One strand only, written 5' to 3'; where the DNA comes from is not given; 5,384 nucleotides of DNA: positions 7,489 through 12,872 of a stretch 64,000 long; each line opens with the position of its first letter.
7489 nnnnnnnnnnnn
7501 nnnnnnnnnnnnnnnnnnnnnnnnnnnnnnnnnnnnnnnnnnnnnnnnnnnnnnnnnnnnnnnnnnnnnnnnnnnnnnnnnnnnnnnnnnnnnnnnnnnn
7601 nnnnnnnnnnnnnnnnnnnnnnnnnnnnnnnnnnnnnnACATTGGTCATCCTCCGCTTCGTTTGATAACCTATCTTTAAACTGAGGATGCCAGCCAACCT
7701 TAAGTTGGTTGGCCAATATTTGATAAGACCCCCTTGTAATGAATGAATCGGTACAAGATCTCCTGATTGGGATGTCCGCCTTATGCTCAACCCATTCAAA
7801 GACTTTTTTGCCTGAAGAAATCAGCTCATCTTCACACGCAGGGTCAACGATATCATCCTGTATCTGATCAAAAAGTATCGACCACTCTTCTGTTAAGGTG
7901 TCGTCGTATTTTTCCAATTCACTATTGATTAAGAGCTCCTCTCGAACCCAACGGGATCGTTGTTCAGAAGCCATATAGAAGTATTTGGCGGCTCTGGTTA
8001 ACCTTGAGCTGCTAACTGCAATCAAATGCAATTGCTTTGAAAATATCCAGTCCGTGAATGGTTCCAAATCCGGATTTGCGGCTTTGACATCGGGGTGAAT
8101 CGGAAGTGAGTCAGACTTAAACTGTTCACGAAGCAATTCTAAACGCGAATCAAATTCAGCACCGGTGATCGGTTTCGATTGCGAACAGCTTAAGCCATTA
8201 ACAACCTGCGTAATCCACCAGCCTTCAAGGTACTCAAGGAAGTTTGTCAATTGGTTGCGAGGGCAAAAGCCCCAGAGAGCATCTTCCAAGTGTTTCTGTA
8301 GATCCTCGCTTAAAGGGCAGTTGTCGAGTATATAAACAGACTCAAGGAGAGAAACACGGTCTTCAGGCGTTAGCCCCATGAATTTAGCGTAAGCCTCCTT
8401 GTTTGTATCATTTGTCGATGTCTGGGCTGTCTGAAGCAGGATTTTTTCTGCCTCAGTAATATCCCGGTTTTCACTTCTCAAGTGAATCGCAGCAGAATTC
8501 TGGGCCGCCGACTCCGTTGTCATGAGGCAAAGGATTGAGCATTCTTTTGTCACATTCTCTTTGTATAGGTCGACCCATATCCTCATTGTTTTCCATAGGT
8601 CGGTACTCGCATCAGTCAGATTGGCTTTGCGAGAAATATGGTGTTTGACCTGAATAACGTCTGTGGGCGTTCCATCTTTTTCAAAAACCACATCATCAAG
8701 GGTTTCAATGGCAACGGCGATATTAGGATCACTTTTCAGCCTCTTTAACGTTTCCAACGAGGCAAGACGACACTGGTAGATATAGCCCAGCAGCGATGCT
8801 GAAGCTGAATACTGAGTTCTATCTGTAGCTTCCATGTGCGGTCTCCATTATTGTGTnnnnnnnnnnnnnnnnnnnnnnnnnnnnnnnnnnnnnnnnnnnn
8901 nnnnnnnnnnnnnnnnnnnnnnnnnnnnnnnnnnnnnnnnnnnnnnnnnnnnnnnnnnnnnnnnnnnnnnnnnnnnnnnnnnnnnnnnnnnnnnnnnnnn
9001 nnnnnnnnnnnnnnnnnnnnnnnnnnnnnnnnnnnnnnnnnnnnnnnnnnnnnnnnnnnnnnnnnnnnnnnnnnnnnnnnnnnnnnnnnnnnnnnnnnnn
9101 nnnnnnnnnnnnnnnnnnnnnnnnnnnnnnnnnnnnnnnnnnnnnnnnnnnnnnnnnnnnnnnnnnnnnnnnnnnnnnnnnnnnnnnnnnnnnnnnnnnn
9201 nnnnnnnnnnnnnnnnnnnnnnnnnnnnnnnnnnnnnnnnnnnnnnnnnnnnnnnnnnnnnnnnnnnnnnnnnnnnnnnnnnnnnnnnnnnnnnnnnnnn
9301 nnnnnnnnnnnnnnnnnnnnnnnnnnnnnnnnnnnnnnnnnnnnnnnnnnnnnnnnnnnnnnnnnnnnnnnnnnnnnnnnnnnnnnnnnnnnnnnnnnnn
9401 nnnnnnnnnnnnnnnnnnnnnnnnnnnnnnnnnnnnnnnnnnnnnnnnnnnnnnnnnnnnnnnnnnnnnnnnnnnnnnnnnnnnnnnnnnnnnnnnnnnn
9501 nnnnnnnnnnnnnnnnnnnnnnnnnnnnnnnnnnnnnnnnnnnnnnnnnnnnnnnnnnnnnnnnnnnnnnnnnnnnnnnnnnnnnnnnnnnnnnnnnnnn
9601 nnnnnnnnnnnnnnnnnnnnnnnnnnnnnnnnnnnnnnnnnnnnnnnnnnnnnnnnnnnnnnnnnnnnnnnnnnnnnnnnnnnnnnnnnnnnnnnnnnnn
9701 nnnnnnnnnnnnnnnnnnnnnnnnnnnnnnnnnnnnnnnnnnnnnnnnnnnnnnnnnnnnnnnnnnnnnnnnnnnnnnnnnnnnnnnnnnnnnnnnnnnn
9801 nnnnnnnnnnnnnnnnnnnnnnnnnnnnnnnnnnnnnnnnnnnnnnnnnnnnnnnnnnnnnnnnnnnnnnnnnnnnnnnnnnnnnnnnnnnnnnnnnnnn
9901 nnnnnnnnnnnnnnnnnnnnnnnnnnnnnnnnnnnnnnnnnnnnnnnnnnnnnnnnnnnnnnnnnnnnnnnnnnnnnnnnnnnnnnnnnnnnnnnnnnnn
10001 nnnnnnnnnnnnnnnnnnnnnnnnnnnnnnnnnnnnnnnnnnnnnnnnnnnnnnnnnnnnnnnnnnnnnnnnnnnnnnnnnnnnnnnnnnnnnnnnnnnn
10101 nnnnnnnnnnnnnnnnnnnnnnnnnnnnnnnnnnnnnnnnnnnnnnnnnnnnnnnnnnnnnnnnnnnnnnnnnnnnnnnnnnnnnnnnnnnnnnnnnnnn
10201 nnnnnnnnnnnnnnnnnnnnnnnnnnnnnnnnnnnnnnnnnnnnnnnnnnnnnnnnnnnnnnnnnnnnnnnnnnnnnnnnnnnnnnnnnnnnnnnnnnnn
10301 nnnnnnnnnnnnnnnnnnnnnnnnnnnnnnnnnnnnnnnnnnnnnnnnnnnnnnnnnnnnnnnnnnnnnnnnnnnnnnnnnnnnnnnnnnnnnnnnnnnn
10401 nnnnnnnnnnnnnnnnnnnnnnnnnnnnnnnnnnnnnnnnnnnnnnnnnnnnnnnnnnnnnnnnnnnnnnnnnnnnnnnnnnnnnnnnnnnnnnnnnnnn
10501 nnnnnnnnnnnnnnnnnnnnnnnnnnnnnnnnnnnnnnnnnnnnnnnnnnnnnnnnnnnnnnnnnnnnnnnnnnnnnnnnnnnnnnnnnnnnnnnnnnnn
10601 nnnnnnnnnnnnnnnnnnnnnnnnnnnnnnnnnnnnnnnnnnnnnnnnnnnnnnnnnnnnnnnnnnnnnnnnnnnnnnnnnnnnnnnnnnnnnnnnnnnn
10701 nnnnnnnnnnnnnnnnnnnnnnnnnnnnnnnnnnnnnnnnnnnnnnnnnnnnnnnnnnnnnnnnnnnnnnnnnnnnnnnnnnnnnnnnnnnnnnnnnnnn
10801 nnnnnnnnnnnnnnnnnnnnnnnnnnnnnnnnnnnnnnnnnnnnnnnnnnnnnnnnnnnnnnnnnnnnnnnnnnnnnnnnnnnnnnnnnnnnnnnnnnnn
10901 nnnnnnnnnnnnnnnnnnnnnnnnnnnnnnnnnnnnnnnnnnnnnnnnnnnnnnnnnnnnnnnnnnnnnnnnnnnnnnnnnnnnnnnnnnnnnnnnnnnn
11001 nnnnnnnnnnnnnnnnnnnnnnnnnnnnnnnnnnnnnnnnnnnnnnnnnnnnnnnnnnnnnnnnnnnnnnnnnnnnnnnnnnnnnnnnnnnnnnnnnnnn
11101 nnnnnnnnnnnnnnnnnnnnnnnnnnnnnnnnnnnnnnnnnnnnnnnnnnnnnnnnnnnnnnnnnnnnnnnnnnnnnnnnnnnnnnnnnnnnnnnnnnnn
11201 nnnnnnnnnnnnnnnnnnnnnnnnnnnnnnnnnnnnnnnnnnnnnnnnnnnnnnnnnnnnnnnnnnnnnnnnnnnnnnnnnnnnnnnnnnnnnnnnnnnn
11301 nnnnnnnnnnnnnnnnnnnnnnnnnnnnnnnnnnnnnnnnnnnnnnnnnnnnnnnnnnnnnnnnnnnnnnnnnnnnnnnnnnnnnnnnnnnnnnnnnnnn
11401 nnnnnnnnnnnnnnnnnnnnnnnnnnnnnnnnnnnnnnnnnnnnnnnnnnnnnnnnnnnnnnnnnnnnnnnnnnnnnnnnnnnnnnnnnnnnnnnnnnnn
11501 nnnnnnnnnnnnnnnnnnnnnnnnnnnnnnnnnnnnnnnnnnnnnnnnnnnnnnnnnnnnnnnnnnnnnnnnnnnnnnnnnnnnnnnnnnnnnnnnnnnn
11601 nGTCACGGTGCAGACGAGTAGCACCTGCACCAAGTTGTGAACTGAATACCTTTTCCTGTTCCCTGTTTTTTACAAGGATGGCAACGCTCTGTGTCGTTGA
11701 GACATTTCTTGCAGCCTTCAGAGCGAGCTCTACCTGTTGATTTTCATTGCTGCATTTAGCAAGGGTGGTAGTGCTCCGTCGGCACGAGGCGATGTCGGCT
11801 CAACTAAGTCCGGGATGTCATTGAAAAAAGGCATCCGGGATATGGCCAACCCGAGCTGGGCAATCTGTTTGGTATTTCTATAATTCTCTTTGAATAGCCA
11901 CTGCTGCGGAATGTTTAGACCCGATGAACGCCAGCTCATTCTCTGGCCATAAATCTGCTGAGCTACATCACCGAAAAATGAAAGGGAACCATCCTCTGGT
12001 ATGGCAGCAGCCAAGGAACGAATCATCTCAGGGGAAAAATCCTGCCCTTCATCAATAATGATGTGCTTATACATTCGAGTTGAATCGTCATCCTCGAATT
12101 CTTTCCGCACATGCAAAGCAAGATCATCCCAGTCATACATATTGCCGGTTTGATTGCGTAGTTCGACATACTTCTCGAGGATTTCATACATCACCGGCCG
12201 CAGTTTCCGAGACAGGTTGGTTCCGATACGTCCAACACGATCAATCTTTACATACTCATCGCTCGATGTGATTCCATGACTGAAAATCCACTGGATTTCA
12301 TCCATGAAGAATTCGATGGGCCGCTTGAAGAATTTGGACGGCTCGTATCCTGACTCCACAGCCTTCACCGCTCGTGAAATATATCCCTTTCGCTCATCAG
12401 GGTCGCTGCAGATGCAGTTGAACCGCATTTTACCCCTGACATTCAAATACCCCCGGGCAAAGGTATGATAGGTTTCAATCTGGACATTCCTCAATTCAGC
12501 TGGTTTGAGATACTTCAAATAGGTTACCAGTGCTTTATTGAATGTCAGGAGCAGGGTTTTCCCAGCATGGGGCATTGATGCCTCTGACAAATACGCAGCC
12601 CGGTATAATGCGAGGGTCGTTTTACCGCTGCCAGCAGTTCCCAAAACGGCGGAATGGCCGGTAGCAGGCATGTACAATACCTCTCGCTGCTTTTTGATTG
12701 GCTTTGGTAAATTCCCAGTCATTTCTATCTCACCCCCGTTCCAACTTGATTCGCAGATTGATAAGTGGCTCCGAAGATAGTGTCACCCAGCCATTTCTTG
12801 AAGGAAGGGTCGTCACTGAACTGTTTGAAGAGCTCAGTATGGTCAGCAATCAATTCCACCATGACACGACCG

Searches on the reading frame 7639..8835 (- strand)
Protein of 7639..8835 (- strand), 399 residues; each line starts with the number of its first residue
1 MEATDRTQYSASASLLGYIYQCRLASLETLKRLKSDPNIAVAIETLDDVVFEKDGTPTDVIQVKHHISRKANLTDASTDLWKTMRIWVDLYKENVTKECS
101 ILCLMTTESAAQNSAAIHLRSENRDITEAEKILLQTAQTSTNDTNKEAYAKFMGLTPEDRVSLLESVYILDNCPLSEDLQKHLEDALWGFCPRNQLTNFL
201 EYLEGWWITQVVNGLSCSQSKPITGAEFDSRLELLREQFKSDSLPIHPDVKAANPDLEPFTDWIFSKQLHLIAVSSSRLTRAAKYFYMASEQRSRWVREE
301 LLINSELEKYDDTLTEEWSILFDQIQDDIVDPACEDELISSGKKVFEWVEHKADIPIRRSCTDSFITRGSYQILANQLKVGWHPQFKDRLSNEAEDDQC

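Call 20: search_protein_families(library=pfam, proteins=[window:7639-8835:-], max_evalue=0.001)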
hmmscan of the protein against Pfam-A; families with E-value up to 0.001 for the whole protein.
window:7639-8835:- (399 aa): 2 families
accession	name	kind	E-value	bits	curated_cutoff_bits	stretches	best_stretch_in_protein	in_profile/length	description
PF20283.3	CTD7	-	4.4e-40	137.2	27.6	1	265-389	1-125/126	C-terminal domain 7 of the ABC-three component (ABC-3C) systems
PF14130.12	Cap4_nuclease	-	4.4e-05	24.2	26.2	1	17-146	9-141/200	Cap4, dsDNA endonuclease domain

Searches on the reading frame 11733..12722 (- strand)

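Call 20: search_protein_families(library=pfam, proteins=[window:11733-12722:-], max_evalue=0.001)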
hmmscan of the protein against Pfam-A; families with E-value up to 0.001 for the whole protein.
window:11733-12722:- (330 aa): 3 families
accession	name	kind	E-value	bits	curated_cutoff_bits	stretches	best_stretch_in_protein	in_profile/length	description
PF00580.27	UvrD-helicase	-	1.1e-18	68.4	23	1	11-263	4-258/271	UvrD/REP helicase N-terminal domain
PF13245.12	AAA_19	-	1.5e-11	45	25.1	1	23-259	13-132/134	AAA domain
PF02562.22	PhoH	-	0.00061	19.8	27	0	220-275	122-174/205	PhoH-like protein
